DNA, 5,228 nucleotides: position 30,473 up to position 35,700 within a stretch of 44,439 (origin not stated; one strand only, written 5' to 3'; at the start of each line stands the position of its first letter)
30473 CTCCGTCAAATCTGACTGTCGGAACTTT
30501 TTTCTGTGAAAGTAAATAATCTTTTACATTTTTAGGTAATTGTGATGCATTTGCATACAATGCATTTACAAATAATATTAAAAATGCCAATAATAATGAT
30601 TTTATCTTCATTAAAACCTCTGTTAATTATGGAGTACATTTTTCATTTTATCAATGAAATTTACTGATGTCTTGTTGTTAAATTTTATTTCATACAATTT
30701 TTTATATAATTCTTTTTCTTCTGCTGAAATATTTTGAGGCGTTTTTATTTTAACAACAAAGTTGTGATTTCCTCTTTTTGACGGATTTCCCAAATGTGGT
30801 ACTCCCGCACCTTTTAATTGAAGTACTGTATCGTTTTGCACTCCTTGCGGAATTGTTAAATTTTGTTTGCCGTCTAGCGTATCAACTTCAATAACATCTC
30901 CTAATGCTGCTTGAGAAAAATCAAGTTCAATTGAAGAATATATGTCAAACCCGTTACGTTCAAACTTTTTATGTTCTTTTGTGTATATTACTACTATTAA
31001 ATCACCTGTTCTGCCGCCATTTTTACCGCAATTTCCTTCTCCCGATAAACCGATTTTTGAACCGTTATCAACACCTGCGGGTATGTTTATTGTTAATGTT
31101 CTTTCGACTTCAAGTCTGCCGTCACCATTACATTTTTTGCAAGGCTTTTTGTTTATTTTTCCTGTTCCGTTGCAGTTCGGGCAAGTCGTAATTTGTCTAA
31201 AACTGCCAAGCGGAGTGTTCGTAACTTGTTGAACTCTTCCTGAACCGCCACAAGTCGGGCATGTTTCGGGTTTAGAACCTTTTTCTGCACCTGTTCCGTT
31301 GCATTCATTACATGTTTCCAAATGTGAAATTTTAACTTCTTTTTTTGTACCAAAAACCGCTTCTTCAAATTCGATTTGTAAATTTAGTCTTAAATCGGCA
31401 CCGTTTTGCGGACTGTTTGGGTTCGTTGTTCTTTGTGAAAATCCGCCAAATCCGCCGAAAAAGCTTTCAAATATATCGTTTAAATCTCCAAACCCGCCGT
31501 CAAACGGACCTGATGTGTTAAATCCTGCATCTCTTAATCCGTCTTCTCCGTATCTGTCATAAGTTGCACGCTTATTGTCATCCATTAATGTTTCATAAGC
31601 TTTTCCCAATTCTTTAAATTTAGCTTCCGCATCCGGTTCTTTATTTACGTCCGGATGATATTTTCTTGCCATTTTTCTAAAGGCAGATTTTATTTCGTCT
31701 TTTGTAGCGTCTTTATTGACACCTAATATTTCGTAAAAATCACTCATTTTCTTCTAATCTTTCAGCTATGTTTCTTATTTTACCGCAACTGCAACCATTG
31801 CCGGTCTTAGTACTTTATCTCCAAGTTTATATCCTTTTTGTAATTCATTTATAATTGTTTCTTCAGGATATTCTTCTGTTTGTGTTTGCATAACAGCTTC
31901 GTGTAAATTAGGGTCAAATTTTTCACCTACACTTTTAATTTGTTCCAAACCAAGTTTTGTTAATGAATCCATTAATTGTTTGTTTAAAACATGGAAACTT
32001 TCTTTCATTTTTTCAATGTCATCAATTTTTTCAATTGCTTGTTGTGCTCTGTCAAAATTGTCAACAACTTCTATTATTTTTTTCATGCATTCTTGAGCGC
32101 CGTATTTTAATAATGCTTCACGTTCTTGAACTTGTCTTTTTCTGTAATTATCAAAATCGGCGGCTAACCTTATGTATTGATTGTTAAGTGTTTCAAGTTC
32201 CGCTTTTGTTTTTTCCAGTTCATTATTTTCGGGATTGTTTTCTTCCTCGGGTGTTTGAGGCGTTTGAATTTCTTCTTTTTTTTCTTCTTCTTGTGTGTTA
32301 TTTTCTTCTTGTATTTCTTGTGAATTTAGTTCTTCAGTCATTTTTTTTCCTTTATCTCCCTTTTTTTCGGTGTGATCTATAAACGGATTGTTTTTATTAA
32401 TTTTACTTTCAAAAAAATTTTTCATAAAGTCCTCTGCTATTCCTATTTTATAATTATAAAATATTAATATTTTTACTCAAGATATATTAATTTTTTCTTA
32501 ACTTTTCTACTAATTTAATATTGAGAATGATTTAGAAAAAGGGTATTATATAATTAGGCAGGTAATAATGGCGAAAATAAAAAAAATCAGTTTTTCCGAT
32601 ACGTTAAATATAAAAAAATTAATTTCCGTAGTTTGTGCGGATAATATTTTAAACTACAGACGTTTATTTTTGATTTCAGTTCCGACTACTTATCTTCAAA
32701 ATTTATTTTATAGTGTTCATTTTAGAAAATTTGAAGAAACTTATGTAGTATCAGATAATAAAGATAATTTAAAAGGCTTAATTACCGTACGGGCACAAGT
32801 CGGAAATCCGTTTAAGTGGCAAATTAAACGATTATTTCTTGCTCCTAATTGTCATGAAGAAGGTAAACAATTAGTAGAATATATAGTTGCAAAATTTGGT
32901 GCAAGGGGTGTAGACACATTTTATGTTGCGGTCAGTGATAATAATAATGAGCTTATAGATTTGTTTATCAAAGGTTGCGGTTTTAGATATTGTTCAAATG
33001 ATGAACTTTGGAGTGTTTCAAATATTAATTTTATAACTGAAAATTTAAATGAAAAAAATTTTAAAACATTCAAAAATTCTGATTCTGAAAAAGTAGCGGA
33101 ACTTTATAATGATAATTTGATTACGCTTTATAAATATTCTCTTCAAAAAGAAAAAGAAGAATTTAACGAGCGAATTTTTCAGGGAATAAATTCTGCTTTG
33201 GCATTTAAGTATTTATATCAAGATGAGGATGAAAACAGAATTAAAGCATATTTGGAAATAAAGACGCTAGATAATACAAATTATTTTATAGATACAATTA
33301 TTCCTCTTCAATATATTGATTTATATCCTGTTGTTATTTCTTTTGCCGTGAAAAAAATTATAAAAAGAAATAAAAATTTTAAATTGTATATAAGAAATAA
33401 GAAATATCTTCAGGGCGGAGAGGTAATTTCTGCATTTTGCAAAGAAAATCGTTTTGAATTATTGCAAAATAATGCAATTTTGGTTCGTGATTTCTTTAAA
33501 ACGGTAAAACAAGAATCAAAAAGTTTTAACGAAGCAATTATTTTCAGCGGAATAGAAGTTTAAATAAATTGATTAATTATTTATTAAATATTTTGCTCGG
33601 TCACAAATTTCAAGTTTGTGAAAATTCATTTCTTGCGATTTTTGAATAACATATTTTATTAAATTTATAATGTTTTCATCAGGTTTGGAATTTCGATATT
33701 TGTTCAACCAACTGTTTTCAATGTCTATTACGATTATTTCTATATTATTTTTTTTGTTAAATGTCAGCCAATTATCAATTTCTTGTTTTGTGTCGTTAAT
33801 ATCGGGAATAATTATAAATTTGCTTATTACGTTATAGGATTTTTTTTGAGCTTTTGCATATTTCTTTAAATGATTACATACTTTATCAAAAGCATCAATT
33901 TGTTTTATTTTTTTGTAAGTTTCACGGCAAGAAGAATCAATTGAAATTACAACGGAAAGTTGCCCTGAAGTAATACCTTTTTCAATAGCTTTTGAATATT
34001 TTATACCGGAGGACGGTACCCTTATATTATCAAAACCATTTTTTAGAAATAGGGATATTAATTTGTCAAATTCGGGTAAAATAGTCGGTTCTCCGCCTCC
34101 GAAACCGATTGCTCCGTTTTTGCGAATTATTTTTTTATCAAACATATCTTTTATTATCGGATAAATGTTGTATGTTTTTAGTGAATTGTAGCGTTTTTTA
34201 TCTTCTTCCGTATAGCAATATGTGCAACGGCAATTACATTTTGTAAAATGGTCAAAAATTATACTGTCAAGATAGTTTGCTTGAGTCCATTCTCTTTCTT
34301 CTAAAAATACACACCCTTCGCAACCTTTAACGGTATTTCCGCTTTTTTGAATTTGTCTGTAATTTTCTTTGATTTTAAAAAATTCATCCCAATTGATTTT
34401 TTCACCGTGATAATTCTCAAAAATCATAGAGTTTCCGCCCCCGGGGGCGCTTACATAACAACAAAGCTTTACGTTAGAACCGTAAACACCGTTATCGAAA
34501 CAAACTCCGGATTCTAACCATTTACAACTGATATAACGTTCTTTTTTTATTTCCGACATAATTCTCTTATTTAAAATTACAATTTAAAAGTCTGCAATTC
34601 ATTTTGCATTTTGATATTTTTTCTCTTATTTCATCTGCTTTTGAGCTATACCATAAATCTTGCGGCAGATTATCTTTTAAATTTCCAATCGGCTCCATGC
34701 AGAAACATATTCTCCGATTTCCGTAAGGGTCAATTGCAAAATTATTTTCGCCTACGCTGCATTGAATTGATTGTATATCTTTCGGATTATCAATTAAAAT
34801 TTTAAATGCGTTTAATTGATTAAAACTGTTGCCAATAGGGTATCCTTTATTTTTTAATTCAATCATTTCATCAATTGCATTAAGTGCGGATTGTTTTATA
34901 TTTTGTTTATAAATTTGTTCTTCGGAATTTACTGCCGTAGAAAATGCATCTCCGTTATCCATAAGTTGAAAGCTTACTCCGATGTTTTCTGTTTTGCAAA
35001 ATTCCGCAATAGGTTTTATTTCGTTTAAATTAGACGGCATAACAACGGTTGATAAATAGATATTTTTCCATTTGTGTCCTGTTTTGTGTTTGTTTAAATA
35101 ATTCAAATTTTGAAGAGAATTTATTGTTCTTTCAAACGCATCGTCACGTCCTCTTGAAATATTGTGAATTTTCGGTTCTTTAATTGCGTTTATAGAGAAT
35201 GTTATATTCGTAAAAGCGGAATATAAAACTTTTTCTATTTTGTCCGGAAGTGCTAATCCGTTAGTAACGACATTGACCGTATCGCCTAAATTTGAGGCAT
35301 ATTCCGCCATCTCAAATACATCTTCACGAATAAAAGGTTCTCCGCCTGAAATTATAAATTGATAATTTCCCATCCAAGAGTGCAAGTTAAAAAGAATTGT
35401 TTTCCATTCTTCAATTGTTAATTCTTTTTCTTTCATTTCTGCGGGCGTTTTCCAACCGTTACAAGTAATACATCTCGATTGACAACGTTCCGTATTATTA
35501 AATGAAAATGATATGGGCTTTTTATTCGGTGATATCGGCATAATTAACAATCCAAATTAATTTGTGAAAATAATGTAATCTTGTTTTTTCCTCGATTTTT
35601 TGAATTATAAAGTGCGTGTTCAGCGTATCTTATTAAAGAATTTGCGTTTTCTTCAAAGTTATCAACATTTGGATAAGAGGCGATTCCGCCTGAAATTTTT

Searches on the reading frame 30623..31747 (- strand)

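Call 82: search_protein_families(library=pfam, proteins=[window:30623-31747:-], max_evalue=0.00001)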
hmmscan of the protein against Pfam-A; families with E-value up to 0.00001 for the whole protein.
window:30623-31747:- (374 aa): 4 families
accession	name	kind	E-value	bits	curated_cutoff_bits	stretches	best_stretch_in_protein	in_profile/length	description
PF01556.23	DnaJ_C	-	7.1e-45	153.2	26.6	1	120-337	2-152/152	DnaJ C terminal domain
PF00226.36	DnaJ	-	1.5e-26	92.7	27.8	1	3-64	1-63/63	DnaJ domain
PF00684.25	DnaJ_CXXCXGXG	-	1e-17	64.5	32.7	1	146-210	1-65/65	DnaJ central domain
PF15777.11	Anti-TRAP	-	7.3e-08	32.7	32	0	187-212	11-42/59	Tryptophan RNA-binding attenuator protein inhibitory protein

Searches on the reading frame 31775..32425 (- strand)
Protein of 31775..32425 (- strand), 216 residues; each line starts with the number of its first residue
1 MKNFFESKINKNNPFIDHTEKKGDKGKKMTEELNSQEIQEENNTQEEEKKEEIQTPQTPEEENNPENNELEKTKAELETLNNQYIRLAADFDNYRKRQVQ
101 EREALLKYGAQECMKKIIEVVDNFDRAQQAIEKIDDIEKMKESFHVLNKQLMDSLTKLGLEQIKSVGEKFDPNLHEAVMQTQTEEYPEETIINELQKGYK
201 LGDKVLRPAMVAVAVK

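Call 82: search_protein_families(library=pfam, proteins=[window:31775-32425:-], max_evalue=0.00001)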
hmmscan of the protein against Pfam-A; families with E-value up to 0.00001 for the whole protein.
window:31775-32425:- (216 aa): 1 family
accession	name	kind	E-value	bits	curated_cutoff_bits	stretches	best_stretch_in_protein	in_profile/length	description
PF01025.24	GrpE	-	3.9e-44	150.7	25.8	1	56-214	19-164/165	GrpE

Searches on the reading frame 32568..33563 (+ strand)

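Call 54: search_protein_families(library=pfam, proteins=[window:32568-33563:+], max_evalue=0.001)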
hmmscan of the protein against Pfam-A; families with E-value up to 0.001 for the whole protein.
window:32568-33563:+ (331 aa): 1 family
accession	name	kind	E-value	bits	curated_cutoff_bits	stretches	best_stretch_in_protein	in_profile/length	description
PF00583.31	Acetyltransf_1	-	1.7e-05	25.5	20.7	1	47-139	24-116/116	Acetyltransferase (GNAT) family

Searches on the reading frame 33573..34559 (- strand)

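Call 54: search_protein_families(library=pfam, proteins=[window:33573-34559:-], max_evalue=0.001)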
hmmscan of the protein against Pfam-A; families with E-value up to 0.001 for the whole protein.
window:33573-34559:- (328 aa): 2 families
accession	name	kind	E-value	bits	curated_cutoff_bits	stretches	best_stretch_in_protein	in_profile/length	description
PF04055.27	Radical_SAM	-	4.2e-14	53.5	29.5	1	104-261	3-162/166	Radical SAM superfamily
PF24541.1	Thioredox_PDIA6_C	-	0.00022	22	27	1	224-296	46-116/130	PDIA6-like, C-terminal thioredoxin-like domain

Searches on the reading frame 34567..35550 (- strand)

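Call 54: search_protein_families(library=pfam, proteins=[window:34567-35550:-], max_evalue=0.001)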
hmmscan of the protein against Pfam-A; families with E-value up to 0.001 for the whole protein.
window:34567-35550:- (327 aa): 2 families
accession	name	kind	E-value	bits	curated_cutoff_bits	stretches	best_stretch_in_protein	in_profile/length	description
PF04055.27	Radical_SAM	-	3e-15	57.2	29.5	1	20-184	4-165/166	Radical SAM superfamily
PF13186.11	SPASM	-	0.00021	22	21.5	1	264-320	1-64/67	Iron-sulfur cluster-binding domain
